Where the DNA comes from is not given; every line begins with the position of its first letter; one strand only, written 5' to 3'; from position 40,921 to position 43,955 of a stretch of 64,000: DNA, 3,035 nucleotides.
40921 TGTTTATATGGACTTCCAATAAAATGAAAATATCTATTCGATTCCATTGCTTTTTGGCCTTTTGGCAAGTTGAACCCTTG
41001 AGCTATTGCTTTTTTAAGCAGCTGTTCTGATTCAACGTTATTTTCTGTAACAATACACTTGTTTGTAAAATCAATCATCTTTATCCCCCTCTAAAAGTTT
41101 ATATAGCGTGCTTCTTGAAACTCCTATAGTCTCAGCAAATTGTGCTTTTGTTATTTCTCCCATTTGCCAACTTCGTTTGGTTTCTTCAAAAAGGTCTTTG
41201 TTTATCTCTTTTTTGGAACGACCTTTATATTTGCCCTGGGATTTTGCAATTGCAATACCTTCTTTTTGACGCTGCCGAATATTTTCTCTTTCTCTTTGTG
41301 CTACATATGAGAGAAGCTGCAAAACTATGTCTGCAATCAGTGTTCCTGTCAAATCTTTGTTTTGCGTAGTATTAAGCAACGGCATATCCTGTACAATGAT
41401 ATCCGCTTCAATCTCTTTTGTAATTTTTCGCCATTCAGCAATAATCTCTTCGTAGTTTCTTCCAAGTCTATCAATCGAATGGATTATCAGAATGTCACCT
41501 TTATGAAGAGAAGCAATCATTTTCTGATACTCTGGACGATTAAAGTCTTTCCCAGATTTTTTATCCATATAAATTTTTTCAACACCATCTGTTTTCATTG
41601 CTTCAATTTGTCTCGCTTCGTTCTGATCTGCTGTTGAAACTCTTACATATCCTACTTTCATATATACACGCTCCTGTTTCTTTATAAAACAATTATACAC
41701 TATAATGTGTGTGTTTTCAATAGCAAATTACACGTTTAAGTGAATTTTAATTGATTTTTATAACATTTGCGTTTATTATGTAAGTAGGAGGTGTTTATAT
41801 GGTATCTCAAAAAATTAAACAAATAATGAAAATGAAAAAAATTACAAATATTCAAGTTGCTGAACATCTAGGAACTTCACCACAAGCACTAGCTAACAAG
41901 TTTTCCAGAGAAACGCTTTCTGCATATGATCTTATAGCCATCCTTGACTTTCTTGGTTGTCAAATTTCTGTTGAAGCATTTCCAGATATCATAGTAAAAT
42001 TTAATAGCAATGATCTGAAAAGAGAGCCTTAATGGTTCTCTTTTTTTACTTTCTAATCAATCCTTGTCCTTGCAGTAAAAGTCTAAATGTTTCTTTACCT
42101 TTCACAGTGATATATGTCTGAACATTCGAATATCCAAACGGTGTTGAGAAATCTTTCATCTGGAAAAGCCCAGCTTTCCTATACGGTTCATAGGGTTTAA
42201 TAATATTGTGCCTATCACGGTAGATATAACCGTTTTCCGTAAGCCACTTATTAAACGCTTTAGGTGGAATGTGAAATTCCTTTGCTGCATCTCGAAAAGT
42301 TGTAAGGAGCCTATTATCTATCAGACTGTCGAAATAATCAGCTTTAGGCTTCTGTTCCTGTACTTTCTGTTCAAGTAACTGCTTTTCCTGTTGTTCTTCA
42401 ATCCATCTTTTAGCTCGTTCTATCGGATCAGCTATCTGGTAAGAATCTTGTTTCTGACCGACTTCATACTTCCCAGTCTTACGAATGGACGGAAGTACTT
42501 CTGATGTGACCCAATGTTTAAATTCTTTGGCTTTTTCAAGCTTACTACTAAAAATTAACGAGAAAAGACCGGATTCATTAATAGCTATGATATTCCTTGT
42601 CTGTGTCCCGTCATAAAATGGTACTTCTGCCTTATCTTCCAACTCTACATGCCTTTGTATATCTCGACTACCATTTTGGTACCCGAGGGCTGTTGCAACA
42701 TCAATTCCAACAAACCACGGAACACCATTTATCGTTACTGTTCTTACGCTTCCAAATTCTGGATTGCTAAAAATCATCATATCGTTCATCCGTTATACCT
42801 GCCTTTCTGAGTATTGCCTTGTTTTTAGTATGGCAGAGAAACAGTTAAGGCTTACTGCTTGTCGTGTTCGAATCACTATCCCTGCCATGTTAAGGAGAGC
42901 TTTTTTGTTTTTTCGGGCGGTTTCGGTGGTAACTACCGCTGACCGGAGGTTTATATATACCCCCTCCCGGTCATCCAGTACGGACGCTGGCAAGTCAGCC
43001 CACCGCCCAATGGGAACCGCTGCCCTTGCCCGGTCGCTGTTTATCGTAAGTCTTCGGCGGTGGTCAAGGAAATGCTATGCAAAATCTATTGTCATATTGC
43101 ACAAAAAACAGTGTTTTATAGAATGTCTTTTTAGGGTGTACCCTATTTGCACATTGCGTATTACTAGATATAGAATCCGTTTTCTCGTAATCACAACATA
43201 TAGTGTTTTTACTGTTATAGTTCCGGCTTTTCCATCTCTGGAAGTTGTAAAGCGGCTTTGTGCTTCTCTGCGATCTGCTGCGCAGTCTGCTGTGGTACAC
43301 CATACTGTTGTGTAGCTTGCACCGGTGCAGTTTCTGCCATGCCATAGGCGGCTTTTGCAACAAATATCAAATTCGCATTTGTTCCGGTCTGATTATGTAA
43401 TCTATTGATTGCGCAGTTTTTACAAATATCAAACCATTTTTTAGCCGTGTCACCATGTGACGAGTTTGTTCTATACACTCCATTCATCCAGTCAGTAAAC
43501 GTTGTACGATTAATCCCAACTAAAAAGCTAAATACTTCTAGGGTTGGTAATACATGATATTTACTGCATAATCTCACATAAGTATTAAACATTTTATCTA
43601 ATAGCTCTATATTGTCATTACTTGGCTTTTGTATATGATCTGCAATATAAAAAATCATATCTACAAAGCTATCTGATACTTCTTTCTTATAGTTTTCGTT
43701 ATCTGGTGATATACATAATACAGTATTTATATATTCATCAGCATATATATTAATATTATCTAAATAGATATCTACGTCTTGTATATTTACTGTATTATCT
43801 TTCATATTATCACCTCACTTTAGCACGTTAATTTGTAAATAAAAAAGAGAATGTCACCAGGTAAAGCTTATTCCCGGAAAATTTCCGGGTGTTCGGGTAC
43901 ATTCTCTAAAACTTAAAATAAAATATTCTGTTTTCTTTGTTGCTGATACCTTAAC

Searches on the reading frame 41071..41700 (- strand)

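Call 15: search_protein_families(library=pfam, proteins=[window:41071-41700:-], max_evalue=0.01)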
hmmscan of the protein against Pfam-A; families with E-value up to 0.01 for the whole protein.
window:41071-41700:- (209 aa): 3 families
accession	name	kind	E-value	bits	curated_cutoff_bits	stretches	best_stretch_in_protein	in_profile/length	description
PF00239.26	Resolvase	-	2.3e-29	102.8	23.3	1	16-158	2-145/145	Resolvase, N terminal domain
PF02796.21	HTH_7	-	0.00048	20.6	23.8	1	180-204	20-43/45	Helix-turn-helix domain of resolvase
PF01381.28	HTH_3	-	0.0017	18.8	23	1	183-206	10-33/55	Helix-turn-helix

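Call 16: search_protein_families(library=phrogs, proteins=[window:41071-41700:-], max_evalue=0.01)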
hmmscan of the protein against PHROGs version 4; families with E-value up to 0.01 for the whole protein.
window:41071-41700:- (209 aa): 8 families
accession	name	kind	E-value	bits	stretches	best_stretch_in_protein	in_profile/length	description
phrog_125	-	DNA, RNA and nucleotide metabolism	2.4e-56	192.1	1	7-204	14-201/254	DNA invertase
phrog_95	-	integration and excision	7.2e-19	68.8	1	16-160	91-241/651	integrase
phrog_8275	-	DNA, RNA and nucleotide metabolism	5e-13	49.7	1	14-62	1-49/51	DNA invertase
phrog_867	-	DNA, RNA and nucleotide metabolism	0.0021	19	1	161-201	7-47/220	DNA binding domain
phrog_4779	-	transcription regulation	0.0025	19.3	1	176-207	9-40/98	transcriptional regulator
phrog_8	-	transcription regulation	0.0054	17.2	1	161-205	68-112/346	transcriptional regulator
phrog_3642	-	DNA, RNA and nucleotide metabolism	0.0063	17.4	0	166-207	7-46/79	HTH DNA binding protein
phrog_925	-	DNA, RNA and nucleotide metabolism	0.0083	16.9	0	180-206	15-41/67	HTH DNA binding protein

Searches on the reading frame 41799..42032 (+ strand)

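Call 15: search_protein_families(library=pfam, proteins=[window:41799-42032:+], max_evalue=0.01)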
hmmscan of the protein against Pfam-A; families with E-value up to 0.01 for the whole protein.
window:41799-42032:+ (77 aa): 4 families
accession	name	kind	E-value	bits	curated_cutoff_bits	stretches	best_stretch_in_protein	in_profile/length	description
PF20075.5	DUF6471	-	6e-06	26.5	26.8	1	2-55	5-63/65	Domain of unknown function (DUF6471)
PF13443.12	HTH_26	-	8.5e-06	26.4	22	1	5-56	1-54/63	Cro/C1-type HTH DNA-binding domain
PF01381.28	HTH_3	-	2.3e-05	24.8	23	1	6-56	1-52/55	Helix-turn-helix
PF12844.13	HTH_19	-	0.0078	16.5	30.2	0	4-33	2-31/64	Helix-turn-helix domain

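Call 16: search_protein_families(library=phrogs, proteins=[window:41799-42032:+], max_evalue=0.01)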
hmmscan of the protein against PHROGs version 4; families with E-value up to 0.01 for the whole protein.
window:41799-42032:+ (77 aa): 9 families
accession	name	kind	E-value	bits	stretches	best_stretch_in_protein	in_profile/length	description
phrog_3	-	transcription regulation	3e-05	25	1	1-69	88-154/430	transcriptional repressor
phrog_4583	-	transcription regulation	4.1e-05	24.5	1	2-56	11-66/81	transcriptional repressor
phrog_8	-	transcription regulation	0.00011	22.8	1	1-54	76-130/346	transcriptional regulator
phrog_4779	-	transcription regulation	0.00044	21.7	1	1-41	2-42/98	transcriptional regulator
phrog_769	-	transcription regulation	0.001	20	1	3-56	13-64/89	transcriptional repressor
phrog_38278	-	unknown function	0.0017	19.4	1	3-59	19-75/180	-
phrog_4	-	transcription regulation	0.0018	18.3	1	3-56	138-188/400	transcriptional repressor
phrog_101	-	transcription regulation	0.0046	17.7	1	19-61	40-86/203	CII-like transcriptional activator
phrog_1728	-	transcription regulation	0.0059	16.6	1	3-52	5-55/380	transcriptional regulator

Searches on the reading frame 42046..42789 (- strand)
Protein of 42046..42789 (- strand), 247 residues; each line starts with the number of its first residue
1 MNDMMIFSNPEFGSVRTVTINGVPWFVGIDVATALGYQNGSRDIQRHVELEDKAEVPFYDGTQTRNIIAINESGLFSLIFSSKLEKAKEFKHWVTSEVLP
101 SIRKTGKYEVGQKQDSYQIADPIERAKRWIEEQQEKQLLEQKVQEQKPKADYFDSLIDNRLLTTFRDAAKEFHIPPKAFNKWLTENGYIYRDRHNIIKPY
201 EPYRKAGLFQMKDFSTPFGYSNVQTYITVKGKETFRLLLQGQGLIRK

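Call 15: search_protein_families(library=pfam, proteins=[window:42046-42789:-], max_evalue=0.01)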
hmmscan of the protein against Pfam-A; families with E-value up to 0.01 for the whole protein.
window:42046-42789:- (247 aa): 2 families
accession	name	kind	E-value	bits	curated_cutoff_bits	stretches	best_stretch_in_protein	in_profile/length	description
PF02498.22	Bro-N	-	7.7e-26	91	25.6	1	15-100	2-96/96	BRO family, N-terminal domain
PF03374.19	ANT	-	1.1e-23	84.1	25.3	1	140-240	1-106/108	Phage antirepressor protein KilAC domain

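Call 16: search_protein_families(library=phrogs, proteins=[window:42046-42789:-], max_evalue=0.01)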
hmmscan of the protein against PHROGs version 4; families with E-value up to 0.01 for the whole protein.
window:42046-42789:- (247 aa): 14 families
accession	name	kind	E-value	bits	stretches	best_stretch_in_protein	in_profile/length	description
phrog_130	-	transcription regulation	1.9e-72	245.8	1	1-244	157-413/480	anti-repressor Ant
phrog_463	-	transcription regulation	1.5e-42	146.9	1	1-154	2-151/250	anti-repressor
phrog_2899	-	transcription regulation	1.4e-41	143.9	1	1-152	4-165/263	anti-repressor Ant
phrog_7940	-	unknown function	8.2e-34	118.3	1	1-114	1-113/252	-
phrog_63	-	transcription regulation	7.7e-28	99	1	114-245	225-362/431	anti-repressor Ant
phrog_2593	-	transcription regulation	1.9e-27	97.6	1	10-145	25-177/255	anti-repressor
phrog_5060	-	transcription regulation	8.1e-25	89.1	1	14-138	16-149/224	anti-repressor Ant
phrog_2011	-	transcription regulation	2.5e-23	84.2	1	4-113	1-121/275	anti-repressor Ant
phrog_25722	-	unknown function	1.3e-21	78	1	3-111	3-111/150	-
phrog_245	-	transcription regulation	1.8e-21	78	1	13-125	49-155/319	anti-repressor Ant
phrog_2977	-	transcription regulation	1.3e-20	74.7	1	1-85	61-148/150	anti-repressor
phrog_9976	-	transcription regulation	2.8e-16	60.9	1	14-112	10-110/188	anti-repressor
phrog_373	-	transcription regulation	8.6e-09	36.1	1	8-146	83-228/373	anti-repressor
phrog_34000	-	unknown function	0.00016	22.6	1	3-105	13-122/194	-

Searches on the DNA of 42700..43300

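Call 60: search_rna_families(source=window, start=42700, end=43300, threshold=evalue, max_evalue=1)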
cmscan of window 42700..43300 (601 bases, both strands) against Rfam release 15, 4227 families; matches with E-value up to 1: 0.
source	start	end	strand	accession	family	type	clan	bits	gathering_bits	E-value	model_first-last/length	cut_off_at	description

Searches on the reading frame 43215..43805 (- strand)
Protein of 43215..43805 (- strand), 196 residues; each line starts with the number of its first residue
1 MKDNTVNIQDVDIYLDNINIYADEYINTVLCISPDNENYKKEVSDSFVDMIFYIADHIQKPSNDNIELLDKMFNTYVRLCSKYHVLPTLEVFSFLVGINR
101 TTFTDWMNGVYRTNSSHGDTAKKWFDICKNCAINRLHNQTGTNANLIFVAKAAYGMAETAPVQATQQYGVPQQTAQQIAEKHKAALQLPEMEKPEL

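Call 15: search_protein_families(library=pfam, proteins=[window:43215-43805:-], max_evalue=0.01)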
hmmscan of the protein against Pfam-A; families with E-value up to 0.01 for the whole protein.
window:43215-43805:- (196 aa): 0 families

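Call 16: search_protein_families(library=phrogs, proteins=[window:43215-43805:-], max_evalue=0.01)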
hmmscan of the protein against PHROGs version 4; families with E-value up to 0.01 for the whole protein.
window:43215-43805:- (196 aa): 1 family
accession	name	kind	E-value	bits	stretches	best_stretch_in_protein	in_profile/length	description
phrog_606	-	head and packaging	0.0075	17.3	0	87-182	70-154/167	terminase small subunit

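Call 18: find_related_loci(query=window:43215-43805:-, collection=viral_contigs, flank=4000)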
Query window:43215-43805:- (196 aa) in viral_contigs; peptide patterns used: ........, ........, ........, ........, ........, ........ (x = any residue, [..] = any of these).
376 stretches matched a pattern; 368 encode a relative of the query (tblastn E <= 1e-3); the best 80 are kept; 80 distinct loci.
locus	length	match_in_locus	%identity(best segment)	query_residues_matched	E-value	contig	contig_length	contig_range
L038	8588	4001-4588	100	1-196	4e-135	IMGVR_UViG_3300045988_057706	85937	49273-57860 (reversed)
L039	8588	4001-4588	100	1-196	4e-135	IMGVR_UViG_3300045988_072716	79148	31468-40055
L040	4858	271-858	100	1-196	2e-135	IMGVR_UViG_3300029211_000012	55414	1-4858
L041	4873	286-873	100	1-196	2e-135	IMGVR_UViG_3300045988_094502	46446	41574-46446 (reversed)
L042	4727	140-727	100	1-196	1e-135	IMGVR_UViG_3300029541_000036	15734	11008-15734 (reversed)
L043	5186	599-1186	100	1-196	3e-135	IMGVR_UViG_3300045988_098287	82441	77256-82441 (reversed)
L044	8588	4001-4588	99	1-196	6e-135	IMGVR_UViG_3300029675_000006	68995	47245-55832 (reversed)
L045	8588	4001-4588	99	1-196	2e-134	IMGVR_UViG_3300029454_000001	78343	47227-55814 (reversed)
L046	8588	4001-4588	99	1-196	3e-134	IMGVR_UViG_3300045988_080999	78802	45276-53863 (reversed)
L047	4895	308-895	99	1-196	9e-135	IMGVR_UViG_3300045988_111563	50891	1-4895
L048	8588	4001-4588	99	1-196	3e-134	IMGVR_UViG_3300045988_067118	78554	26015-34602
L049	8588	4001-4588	99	1-196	3e-134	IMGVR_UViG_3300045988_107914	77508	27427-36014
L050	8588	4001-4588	99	1-196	3e-134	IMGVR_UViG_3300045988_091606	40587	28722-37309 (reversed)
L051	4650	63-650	99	1-196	8e-135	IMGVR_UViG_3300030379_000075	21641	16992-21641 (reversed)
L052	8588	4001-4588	99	1-196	3e-134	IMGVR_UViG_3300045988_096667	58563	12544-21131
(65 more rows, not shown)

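Call 28: find_homologous_proteins(query=window:43215-43805:-)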
Query window:43215-43805:- (196 aa): 875 proteins with E <= 0.001 among 906 candidates; the best 120 are listed.
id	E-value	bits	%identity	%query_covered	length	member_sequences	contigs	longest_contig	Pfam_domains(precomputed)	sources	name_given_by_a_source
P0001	7.6e-127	438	98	100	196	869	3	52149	-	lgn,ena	-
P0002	1.4e-122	424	94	100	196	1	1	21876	-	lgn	-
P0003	2.3e-122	424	94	100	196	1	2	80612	-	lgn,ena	-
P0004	2.6e-120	417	97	96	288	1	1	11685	PF16661.12,PF23023.2,PF00753.34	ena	-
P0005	7.3e-120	415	92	100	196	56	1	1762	-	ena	-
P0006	5.8e-119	412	91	100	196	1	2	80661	-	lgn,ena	-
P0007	7.7e-117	406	89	100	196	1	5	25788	-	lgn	-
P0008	1.7e-115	401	88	100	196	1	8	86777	-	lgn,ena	-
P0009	1.1e-114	399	88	100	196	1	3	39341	-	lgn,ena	-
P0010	3.1e-114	397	88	100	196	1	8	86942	-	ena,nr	nr:MAG TPA: bacterial regulatory protein [Caudoviricetes sp.]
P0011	9.3e-107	373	99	84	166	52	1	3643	-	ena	-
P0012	2.0e-106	372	100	83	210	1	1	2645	-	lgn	-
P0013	2.7e-105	368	81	100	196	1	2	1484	-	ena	-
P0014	3.0e-103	361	99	82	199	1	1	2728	-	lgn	-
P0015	6.3e-102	357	96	83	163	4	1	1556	-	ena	-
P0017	1.2e-100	353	76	100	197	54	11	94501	-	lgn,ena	-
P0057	1.9e-87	310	69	99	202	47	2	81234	-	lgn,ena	-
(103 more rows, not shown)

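Call 29: find_related_loci(query=P0057, collection=viral_contigs, flank=2500)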
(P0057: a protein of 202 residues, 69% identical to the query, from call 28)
Query P0057 (202 aa) in viral_contigs; peptide patterns used: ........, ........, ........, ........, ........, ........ (x = any residue, [..] = any of these).
95 stretches matched a pattern; 83 encode a relative of the query (tblastn E <= 1e-3); the best 80 are kept; 79 distinct loci.
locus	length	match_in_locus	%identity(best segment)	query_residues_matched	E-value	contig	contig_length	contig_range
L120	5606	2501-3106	99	1-202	6e-138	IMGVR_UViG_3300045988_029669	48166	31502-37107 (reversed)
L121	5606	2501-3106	99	1-202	6e-138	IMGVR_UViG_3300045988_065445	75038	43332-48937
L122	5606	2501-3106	99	1-202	6e-138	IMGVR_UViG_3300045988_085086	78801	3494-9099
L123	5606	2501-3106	98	1-202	4e-137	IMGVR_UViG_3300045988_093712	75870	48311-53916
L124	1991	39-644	97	1-202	1e-144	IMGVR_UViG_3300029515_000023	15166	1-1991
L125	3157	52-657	97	1-202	6e-138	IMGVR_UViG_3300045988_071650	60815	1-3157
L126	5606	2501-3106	97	1-202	3e-135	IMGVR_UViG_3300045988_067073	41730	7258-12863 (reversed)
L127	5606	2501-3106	95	1-202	4e-134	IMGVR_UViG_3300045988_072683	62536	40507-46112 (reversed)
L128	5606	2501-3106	95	1-202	4e-134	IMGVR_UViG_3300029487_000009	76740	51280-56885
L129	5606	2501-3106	95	1-202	2e-133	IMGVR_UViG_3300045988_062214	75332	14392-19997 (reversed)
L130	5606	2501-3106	94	1-202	1e-131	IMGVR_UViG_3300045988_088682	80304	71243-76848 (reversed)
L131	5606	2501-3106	93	1-202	3e-131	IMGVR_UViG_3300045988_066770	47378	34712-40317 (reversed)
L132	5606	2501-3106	93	1-202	3e-131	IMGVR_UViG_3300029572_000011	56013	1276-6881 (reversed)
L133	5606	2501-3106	93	1-202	3e-131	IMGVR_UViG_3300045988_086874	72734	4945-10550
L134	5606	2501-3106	93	1-202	3e-131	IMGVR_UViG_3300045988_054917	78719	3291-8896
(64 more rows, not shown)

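Call 30: find_related_loci(query=P0017, collection=viral_contigs, flank=2500)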
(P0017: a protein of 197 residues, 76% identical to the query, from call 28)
Query P0017 (197 aa) in viral_contigs; peptide patterns used: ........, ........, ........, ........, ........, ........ (x = any residue, [..] = any of these).
365 stretches matched a pattern; 362 encode a relative of the query (tblastn E <= 1e-3); the best 80 are kept; 80 distinct loci.
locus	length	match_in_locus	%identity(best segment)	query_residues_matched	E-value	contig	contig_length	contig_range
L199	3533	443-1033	98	1-197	3e-137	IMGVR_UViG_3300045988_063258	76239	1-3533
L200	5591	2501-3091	98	1-197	2e-135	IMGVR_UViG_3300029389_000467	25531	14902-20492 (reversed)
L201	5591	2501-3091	98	1-197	2e-135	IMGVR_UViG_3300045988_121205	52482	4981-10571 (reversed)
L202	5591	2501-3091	98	1-197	9e-135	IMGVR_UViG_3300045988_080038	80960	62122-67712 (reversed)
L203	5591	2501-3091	98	1-197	9e-135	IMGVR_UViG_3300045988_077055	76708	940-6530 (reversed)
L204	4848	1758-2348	98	1-197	4e-135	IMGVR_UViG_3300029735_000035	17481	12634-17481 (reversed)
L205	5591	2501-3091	98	1-197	9e-135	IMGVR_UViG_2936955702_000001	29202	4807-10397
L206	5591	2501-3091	98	1-197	9e-135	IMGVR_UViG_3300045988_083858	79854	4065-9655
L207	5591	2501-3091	98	1-197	9e-135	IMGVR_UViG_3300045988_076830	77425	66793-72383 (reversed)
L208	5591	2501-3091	98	1-197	9e-135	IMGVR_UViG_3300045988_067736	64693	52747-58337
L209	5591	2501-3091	98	1-197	9e-135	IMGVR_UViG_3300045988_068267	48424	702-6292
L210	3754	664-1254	97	1-197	1e-135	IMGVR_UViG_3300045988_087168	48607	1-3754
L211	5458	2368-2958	97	1-197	2e-134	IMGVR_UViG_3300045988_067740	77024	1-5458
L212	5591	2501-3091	97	1-197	4e-134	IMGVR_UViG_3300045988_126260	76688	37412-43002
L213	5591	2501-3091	97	1-197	1e-133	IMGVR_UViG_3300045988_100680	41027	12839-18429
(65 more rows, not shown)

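Call 35: search_protein_families(library=pfam, proteins=[window:43215-43805:-], max_evalue=1)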
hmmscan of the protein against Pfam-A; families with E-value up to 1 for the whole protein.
window:43215-43805:- (196 aa): 1 family
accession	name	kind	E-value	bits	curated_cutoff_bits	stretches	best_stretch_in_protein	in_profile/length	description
PF20777.4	KH_SLS1_2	-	0.23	12.3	27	1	58-94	7-48/63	SLS1 protein second KH domain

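Call 43: find_related_loci(query=window:43215-43805:-, collection=genome_contigs, flank=3000)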
Query window:43215-43805:- (196 aa) in genome_contigs; peptide patterns used: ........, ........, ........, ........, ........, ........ (x = any residue, [..] = any of these).
78 stretches matched a pattern; 3 encode a relative of the query (tblastn E <= 1e-3); 3 distinct loci.
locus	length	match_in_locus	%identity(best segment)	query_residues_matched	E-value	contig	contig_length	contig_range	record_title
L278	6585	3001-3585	59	1-196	6e-79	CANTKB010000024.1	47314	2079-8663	MAG TPA_asm: uncultured Blautia sp. isolate SRR15633990_bin.12_metawrap_v1.3_MAG genome assembly, contig: NODE.385_lengt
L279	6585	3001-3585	58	1-196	1e-78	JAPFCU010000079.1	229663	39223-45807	MAG: Blautia sp. isolate bin_15_DannyCat k141_115255, whole genome shotgun sequence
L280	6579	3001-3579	54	1-195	4e-63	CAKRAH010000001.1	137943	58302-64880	MAG: uncultured Dorea sp. isolate REFINED_METABAT215_TOP10_CONTIGS_1500_ASSEMBLY_K77_MERGED__Hadza_PheChl_Fiber-Hadza-Ne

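Call 78: search_solved_structures(query=window:43215-43805:-, max_evalue=1)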
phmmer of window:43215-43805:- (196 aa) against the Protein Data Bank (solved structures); distinct sequences matched with E-value up to 1: 1.
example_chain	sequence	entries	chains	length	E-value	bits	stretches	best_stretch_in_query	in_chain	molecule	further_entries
4ldc_A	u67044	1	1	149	0.53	13.1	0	89-140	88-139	Double C2-like domain-containing protein beta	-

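Call 95: predict_structure(alignment_id=A4)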
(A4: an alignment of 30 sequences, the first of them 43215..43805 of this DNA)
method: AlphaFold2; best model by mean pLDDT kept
length: 196 residues; sequences in the alignment: 30
mean_pLDDT: 63.9   pTM: 0.63
mean pLDDT of the five models: 63.9, 61.8, 61.2, 57.8, 55.9
residues with pLDDT >= 90: 3; 70-90: 106; 50-70: 14; < 50: 73
segments of 3 or more residues with pLDDT < 50: 1-6, 133-196
pLDDT, mean of each block of 10 residues (from residue 1): 44 78 82 79 76 82 85 87 78 82 77 69 80 41 41 34 32 40 43 41
secondary structure, 60 per line:
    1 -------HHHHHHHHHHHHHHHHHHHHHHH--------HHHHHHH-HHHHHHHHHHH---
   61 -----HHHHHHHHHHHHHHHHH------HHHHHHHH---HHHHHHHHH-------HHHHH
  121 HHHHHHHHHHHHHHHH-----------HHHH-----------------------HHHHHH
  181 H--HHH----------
elements in order: H8-30 H39-45 H47-57 H66-82 H89-96 H100-108 H116-136 H148-151 H175-181

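Call 98: fold_search(model_id=the predicted structure, library=pdb)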
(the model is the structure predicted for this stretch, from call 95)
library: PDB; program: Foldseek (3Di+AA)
matches with E <= 10: 379; with E <= 0.001: 0
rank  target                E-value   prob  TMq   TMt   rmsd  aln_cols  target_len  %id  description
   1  7q16                  5.0e-01  0.25  0.24  0.22   9.9       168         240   13  Human 14-3-3 zeta fused to the BAD peptide including phosphoserine-74 (released 2021-11-17)
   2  8qdv_E                5.3e-01  0.30  0.25  0.23   9.2       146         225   16  Structure of 14-3-3 zeta delta C with the bivalent tau-pS214-pS324 peptide (released 2024-09-11)
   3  1yz5_A                9.7e-01  0.20  0.24  0.23   9.4       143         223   15  The crystal structure of 14-3-3-sigma at 2.8 angstrom resolution (released 2005-03-08)
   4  6zfg_B                9.7e-01  0.18  0.25  0.22   9.6       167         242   14  14-3-3 zeta chimera with 18E6 and fusicoccin (released 2021-02-17)
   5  9k85_A                1.1e+00  0.21  0.27  0.26  16.9       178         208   13  Cryo-EM structure of designed zinc-induced filament Fiber-n6-Zn1-HEHE-46 (released 2025-10-29)
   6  8j0t_C                1.4e+00  0.10  0.19  0.10  19.5       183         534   11  Cryo-EM structure of Mycobacterium tuberculosis ATP synthase in the apo-form (released 2024-05-22)
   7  5ok9_B                1.5e+00  0.08  0.19  0.16  15.1       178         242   15  CH1 chimera of human 14-3-3 sigma with the HSPB6 phosphopeptide in a conformation with swapped phosphopeptides (released 2017-10-11)
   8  8dz8_A                1.7e+00  0.10  0.14  0.25  13.9       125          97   12  Neoleukin 4, a de novo designed IL-4 mimetic (released 2023-03-29)
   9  9k86_A                1.8e+00  0.20  0.29  0.28  15.3       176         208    8  Cryo-EM structure of designed zinc-induced filament Fiber-n6-Zn1-HEHE-410 (released 2025-10-29)
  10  2c1j_A                1.8e+00  0.15  0.25  0.23   9.7       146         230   15  Molecular basis for the recognition of phosphorylated and phosphoacetylated histone H3 by 14-3-3 (released 2005-11-02)
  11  3pja_L                1.8e+00  0.14  0.27  0.25  18.9       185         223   10  Crystal structure of human C3PO complex (released 2011-05-11)
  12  6zpp                  1.8e+00  0.10  0.21  0.24  11.0       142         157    8  g7941: a virulence factor from Drechmaria coniospora (released 2022-01-19)
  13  8cqp_C                1.8e+00  0.06  0.15  0.19  13.0       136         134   12  Crystal structure of an 8-repeat consensus TPR superhelix with Calcium (low concentration) (released 2024-03-27)
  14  8p1h_B                1.9e+00  0.13  0.24  0.21  10.0       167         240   14  Crystal structure of the chimera of human 14-3-3 zeta and phosphorylated cytoplasmic loop fragment of the alpha7 acety (released 2023-10-18)
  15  8p1h_A                1.9e+00  0.10  0.22  0.19  10.5       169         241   15  Crystal structure of the chimera of human 14-3-3 zeta and phosphorylated cytoplasmic loop fragment of the alpha7 acety (released 2023-10-18)
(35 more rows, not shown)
